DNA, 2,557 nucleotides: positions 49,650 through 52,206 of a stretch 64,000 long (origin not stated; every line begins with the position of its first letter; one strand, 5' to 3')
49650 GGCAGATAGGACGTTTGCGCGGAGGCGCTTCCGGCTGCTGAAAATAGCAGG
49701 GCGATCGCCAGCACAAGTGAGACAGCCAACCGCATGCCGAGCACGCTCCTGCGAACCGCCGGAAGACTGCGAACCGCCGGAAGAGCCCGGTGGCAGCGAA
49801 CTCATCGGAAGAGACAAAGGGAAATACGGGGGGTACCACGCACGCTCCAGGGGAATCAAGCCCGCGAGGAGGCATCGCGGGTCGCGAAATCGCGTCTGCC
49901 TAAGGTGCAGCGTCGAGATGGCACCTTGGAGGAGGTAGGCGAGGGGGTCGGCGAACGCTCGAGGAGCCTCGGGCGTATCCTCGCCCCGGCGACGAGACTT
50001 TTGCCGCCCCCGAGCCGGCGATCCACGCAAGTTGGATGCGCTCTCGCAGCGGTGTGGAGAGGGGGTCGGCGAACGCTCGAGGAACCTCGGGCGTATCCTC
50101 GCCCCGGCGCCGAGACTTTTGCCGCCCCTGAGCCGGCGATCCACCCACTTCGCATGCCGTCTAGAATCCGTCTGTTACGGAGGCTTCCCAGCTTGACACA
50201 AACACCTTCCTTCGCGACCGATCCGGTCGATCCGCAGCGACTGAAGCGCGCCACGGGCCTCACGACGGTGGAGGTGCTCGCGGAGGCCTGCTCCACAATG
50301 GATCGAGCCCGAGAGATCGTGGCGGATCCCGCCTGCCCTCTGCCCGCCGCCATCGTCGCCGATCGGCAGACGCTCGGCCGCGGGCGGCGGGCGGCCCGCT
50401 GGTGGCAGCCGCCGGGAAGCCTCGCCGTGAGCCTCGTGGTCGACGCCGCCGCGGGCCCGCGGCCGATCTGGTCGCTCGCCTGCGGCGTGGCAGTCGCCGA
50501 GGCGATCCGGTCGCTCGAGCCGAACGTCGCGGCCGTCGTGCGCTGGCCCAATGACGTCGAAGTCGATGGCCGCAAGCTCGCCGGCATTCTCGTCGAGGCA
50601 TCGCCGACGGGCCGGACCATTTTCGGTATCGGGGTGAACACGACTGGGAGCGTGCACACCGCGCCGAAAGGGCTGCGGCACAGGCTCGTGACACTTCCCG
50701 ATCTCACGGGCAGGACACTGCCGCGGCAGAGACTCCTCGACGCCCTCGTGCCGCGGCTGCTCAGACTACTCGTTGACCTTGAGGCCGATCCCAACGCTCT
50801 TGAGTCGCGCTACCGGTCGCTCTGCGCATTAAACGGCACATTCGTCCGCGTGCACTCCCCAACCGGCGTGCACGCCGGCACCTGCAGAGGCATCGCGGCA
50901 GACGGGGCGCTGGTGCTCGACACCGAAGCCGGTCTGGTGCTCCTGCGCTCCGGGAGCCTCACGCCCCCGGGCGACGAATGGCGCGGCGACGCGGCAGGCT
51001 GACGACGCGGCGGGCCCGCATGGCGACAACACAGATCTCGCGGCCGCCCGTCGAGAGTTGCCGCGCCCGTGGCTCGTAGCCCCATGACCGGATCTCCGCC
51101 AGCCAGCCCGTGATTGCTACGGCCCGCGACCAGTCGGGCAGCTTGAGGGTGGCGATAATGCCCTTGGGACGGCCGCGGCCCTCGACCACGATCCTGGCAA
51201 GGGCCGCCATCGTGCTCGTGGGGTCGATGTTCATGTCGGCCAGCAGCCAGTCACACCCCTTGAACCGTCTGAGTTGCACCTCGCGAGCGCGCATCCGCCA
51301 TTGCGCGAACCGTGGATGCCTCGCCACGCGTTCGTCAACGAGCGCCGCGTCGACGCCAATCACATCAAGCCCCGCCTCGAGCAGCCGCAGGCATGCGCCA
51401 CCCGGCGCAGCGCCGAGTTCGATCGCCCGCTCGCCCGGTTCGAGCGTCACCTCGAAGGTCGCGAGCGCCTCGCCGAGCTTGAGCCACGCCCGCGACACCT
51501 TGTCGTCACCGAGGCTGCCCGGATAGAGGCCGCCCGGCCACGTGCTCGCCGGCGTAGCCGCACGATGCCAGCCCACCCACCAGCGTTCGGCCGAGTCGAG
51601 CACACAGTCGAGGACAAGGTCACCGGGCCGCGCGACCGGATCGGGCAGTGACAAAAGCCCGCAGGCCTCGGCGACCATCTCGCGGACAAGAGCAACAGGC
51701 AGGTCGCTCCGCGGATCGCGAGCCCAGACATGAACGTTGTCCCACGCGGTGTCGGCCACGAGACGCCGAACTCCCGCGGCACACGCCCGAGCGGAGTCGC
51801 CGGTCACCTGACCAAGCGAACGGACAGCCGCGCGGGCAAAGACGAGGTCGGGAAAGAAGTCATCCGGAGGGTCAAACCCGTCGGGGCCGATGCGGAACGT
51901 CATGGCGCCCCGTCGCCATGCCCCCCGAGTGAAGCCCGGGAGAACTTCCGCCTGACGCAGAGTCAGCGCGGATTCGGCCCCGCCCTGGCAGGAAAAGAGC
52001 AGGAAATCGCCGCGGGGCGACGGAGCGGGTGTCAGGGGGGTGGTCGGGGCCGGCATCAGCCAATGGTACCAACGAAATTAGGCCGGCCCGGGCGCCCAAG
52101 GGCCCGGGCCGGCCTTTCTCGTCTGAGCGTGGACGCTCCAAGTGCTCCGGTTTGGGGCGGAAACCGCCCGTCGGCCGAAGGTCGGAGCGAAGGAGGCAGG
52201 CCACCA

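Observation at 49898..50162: Family A: a structured, MITE-like dispersed repeat with at least 7 copies in 64 kb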

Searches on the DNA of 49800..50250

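Call 9: search_rna_families(source=window, start=49800, end=50250, threshold=evalue, max_evalue=10)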
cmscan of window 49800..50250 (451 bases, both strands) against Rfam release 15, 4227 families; matches with E-value up to 10: 2.
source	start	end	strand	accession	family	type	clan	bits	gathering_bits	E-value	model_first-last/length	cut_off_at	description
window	49935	49989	+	RF00912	mir-877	Gene; miRNA;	-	14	47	8.5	1-86/86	no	mir-877 microRNA precursor family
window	49870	49936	-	RF02791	CcsR1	Gene; sRNA;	-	10.8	65.3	8.3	1-83/83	no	Conserved CCUCCUCCC motif stress-induced RNA 1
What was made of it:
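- On Rfam structured RNA families: Over 49800-50250 the only matches have E above 8 (call 9).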

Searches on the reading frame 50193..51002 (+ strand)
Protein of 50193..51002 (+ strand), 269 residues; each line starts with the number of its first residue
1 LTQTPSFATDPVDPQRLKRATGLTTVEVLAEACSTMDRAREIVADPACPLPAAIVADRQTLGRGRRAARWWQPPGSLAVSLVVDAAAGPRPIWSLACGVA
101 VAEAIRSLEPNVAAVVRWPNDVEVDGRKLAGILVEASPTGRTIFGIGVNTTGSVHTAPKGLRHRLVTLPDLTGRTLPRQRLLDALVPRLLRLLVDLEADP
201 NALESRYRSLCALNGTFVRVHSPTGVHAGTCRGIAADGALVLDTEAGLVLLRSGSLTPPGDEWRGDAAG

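Call 68: search_protein_families(library=pfam, proteins=[window:50193-51002:+], max_evalue=0.01)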
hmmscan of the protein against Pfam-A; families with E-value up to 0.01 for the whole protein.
window:50193-51002:+ (269 aa): 3 families
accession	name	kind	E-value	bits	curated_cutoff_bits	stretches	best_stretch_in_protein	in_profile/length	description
PF03099.24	BPL_LplA_LipB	-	6.3e-16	58.9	21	1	51-144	24-124/133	Biotin/lipoate A/B protein ligase family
PF02237.23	BPL_C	-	0.00043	20.6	21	1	218-254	6-43/48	Biotin protein ligase C terminal domain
PF16917.10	BPL_LplA_LipB_2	-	0.0056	16.7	27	1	95-138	62-106/183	Biotin/lipoate A/B protein ligase family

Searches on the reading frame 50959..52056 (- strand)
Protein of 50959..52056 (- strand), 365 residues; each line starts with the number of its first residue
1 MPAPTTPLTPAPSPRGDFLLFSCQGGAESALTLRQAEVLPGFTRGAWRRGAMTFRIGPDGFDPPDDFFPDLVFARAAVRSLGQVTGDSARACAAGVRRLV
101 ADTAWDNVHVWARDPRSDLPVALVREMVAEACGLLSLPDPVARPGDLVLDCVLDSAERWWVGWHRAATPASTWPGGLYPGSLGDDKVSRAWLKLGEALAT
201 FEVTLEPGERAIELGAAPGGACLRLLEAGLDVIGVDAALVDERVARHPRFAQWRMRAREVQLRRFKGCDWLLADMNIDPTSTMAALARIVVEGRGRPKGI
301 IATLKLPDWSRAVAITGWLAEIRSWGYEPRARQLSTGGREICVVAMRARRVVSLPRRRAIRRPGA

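Call 15: find_encoding_contigs(protein=window:50959-52056:-, flank=10000, max_places=4)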
Protein window:50959-52056:- (365 aa): 24 contigs read that carry it; 4 places shown.
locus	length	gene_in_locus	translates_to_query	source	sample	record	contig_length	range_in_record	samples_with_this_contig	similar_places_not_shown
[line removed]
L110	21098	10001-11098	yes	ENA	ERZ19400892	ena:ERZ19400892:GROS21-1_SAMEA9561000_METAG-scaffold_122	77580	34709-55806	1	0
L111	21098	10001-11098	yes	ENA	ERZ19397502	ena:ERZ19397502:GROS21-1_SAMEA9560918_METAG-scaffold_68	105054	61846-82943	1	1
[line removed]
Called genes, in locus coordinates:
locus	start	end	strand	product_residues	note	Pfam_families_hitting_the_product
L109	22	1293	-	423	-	PF16257:UxaE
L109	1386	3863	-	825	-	PF02518:HATPase_c, PF00204:DNA_gyraseB, PF01751:Toprim, PF00986:DNA_gyraseB_C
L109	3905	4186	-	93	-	PF05258:DciA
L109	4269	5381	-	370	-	PF00712:DNA_pol3_beta, PF02767:DNA_pol3_beta_2, PF02768:DNA_pol3_beta_3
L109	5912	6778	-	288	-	PF08299:Bac_DnaA_C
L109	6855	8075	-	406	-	PF00266:Aminotran_5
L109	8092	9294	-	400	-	PF00155:Aminotran_1_2, PF01041:DegT_DnrJ_EryC1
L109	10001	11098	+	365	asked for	PF01728:FtsJ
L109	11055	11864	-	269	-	PF03099:BPL_LplA_LipB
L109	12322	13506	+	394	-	-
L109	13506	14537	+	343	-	-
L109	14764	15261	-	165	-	PF01475:FUR, PF12840:HTH_20 (faint)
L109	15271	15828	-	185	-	PF01965:DJ-1_PfpI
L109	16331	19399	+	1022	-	PF08471:Ribonuc_red_2_N, PF02867:Ribonuc_red_lgC, PF12637:TSCPD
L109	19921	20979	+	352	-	-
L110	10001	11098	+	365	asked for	PF01728:FtsJ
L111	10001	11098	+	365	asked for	PF01728:FtsJ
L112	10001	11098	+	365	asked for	PF01728:FtsJ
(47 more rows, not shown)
